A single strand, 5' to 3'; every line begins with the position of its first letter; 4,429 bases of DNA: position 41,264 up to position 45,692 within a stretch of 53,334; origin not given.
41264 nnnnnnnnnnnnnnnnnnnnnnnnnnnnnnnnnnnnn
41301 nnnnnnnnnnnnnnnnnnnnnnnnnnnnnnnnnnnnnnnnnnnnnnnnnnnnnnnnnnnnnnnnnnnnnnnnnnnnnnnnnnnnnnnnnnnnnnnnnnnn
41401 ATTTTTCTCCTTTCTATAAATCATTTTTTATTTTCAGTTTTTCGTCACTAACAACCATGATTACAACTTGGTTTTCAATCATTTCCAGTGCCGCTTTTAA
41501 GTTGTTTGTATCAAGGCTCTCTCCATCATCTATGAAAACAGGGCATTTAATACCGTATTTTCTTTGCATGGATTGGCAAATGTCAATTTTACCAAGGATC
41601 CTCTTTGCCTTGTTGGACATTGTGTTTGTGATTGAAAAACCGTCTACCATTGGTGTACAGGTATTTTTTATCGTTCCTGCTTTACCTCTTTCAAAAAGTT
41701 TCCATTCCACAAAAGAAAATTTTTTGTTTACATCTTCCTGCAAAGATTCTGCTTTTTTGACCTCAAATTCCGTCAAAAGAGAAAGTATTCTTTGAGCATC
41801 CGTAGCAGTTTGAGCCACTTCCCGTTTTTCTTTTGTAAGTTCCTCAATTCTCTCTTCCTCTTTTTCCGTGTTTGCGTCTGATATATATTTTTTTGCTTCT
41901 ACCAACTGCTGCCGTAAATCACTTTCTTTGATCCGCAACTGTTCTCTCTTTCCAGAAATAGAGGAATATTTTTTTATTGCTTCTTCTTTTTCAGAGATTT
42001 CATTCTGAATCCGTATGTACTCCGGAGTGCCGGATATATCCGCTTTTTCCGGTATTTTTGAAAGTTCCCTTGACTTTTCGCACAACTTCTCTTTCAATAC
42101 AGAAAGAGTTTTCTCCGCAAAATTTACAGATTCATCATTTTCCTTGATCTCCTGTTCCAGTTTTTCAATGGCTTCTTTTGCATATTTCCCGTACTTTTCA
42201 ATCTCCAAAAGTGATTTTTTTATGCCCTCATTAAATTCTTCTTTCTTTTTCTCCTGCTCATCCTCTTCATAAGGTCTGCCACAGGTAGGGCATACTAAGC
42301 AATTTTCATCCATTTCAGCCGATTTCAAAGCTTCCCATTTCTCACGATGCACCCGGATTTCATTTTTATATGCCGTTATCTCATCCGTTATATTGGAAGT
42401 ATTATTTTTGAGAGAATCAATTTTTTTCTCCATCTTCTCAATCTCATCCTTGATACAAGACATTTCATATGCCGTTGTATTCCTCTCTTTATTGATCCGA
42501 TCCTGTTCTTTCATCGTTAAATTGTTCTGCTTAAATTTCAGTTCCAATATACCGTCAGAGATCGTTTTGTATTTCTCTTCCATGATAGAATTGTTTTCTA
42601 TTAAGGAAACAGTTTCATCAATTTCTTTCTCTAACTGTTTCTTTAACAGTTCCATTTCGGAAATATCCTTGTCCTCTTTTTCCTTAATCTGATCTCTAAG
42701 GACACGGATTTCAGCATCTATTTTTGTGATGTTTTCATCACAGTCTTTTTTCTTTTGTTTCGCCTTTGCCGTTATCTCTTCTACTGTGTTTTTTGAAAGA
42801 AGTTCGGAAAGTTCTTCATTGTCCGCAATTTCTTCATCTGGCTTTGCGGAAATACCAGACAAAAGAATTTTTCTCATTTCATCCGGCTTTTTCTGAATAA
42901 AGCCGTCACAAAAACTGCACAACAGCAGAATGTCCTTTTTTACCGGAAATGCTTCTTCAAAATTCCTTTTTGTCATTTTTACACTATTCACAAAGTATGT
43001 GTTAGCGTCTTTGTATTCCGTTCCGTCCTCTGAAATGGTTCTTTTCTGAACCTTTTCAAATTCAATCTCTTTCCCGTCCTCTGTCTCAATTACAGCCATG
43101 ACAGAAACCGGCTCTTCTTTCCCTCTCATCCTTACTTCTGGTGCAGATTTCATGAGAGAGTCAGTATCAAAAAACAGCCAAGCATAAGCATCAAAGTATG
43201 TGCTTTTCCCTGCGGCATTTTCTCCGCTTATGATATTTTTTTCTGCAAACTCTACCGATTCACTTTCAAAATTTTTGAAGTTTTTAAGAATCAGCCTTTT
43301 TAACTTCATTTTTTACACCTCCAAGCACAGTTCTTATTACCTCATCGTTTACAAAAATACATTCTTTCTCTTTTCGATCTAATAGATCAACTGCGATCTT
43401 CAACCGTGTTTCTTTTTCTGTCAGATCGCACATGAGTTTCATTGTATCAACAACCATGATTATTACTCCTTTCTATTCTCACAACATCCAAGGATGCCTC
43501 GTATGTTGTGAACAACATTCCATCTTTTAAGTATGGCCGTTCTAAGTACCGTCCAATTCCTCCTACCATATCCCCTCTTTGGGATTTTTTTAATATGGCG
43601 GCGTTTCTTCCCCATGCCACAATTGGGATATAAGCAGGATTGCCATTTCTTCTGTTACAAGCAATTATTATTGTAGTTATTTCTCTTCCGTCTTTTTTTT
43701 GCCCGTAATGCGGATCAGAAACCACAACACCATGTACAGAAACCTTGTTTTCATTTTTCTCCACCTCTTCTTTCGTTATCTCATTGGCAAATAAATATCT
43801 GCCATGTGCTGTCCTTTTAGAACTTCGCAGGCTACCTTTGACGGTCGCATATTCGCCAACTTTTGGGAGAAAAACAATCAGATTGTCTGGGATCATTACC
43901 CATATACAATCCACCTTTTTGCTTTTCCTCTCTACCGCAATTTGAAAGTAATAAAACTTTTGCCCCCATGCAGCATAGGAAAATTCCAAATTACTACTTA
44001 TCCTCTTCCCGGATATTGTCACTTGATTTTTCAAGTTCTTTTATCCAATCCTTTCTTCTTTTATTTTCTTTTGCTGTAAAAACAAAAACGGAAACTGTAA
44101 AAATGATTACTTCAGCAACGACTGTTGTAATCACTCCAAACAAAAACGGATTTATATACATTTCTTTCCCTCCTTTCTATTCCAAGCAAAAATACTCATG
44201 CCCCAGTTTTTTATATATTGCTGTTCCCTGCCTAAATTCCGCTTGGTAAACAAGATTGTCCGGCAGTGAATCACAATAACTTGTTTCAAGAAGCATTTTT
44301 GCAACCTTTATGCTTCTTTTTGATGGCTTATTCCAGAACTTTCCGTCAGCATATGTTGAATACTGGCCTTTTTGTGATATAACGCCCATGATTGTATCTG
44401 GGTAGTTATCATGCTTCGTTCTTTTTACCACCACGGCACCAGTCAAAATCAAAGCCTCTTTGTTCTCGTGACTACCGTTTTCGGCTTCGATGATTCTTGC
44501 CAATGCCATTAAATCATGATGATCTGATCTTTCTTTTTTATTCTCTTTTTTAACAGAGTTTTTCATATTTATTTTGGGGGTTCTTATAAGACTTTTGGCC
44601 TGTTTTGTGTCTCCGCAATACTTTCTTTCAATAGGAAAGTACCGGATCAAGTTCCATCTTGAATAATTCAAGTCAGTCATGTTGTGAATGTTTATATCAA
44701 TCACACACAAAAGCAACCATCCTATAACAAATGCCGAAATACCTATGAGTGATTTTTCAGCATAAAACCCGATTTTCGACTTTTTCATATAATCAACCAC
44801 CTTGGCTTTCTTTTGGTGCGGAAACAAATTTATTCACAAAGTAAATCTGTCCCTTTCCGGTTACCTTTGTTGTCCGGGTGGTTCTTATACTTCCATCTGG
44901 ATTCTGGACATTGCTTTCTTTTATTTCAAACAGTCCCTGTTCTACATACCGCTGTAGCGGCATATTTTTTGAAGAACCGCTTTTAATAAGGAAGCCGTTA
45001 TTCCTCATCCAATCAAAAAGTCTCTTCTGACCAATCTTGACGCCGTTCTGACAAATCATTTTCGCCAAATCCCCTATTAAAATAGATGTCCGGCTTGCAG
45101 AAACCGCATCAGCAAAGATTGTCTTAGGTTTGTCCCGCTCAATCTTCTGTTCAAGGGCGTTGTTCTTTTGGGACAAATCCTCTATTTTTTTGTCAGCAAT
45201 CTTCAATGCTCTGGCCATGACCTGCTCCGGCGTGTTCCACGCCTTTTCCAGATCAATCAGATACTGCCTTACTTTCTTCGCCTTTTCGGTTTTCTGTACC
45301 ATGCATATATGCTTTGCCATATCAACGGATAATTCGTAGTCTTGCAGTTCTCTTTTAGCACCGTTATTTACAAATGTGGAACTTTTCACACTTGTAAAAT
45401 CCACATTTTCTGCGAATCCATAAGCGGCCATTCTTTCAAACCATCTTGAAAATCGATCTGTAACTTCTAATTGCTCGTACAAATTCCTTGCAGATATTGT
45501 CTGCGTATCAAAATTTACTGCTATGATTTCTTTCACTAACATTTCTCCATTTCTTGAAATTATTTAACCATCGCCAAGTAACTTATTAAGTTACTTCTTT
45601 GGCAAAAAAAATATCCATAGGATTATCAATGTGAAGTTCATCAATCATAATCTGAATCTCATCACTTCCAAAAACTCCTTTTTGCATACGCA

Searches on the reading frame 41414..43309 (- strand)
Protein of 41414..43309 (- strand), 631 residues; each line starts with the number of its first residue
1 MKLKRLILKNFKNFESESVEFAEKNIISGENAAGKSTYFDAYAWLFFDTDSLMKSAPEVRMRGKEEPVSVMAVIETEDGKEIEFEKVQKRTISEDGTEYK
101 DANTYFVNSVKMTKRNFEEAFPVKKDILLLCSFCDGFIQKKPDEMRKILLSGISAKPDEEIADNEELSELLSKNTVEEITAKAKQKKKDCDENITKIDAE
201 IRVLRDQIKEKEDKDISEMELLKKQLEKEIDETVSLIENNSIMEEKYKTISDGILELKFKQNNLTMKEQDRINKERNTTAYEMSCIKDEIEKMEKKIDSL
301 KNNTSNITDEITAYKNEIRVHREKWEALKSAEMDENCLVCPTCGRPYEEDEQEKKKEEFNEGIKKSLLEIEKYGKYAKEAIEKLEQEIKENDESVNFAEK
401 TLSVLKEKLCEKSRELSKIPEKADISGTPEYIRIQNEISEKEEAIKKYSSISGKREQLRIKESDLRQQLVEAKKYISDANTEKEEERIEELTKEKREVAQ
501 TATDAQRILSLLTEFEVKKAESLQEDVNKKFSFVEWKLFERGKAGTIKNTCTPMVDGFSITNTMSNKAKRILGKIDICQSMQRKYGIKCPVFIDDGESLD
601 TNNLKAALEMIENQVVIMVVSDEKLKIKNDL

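Call 28: search_protein_families(library=phrogs, max_evalue=0.00001, proteins=[window:41414-43309:-])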
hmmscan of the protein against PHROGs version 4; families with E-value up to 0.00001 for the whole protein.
window:41414-43309:- (631 aa): 7 families
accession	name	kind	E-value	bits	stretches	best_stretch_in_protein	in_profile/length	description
phrog_77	-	DNA, RNA and nucleotide metabolism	4e-41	142.5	1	1-625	296-935/967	SbcC-like subunit of palindrome specific endonuclease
phrog_21084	-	other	1.4e-26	94.3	1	268-630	38-396/396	recombinase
phrog_20188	-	DNA, RNA and nucleotide metabolism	1e-23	85.2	1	352-626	3-275/279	endonuclease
phrog_10445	-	unknown function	3.5e-20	73.4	1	1-252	3-268/296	-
phrog_1499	-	unknown function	4.2e-15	56.9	1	1-328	3-311/427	-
phrog_25363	-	unknown function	1.7e-10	41.9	1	1-52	5-57/77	-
phrog_4747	-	unknown function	3.1e-09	37.4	1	1-323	1-206/610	-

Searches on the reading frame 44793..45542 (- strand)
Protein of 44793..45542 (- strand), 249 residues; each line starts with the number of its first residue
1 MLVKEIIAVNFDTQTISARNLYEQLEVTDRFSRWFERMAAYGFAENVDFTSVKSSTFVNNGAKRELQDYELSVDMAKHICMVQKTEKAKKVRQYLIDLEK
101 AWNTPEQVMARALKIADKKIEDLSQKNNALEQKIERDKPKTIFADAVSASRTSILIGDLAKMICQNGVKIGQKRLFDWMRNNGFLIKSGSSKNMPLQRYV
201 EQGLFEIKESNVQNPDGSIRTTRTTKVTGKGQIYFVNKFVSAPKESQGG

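Call 29: search_protein_families(library=phrogs, max_evalue=0.00001, proteins=[window:44793-45542:-])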
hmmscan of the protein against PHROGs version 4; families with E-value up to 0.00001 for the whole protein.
window:44793-45542:- (249 aa): 9 families
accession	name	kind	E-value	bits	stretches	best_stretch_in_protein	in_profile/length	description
phrog_63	-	transcription regulation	1.5e-69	236.4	1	9-242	126-359/431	anti-repressor Ant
phrog_9438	-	transcription regulation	1.2e-42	145.5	1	131-243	2-115/121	anti-repressor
phrog_130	-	transcription regulation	4.7e-37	129.1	1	112-240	282-409/480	anti-repressor Ant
phrog_5817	-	transcription regulation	1.6e-28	101.2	1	13-141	24-151/210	anti-repressor Ant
phrog_15968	-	transcription regulation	1.7e-21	77.2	1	175-241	1-68/73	anti-repressor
phrog_373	-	transcription regulation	2.4e-17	64.3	1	13-165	97-256/373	anti-repressor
phrog_377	-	transcription regulation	6.5e-17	63.1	1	12-135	17-143/213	anti-repressor Ant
phrog_6904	-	unknown function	2.2e-15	57.7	1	12-84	17-91/95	-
phrog_14211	-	transcription regulation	1.4e-13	52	1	63-102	92-131/234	anti-repressor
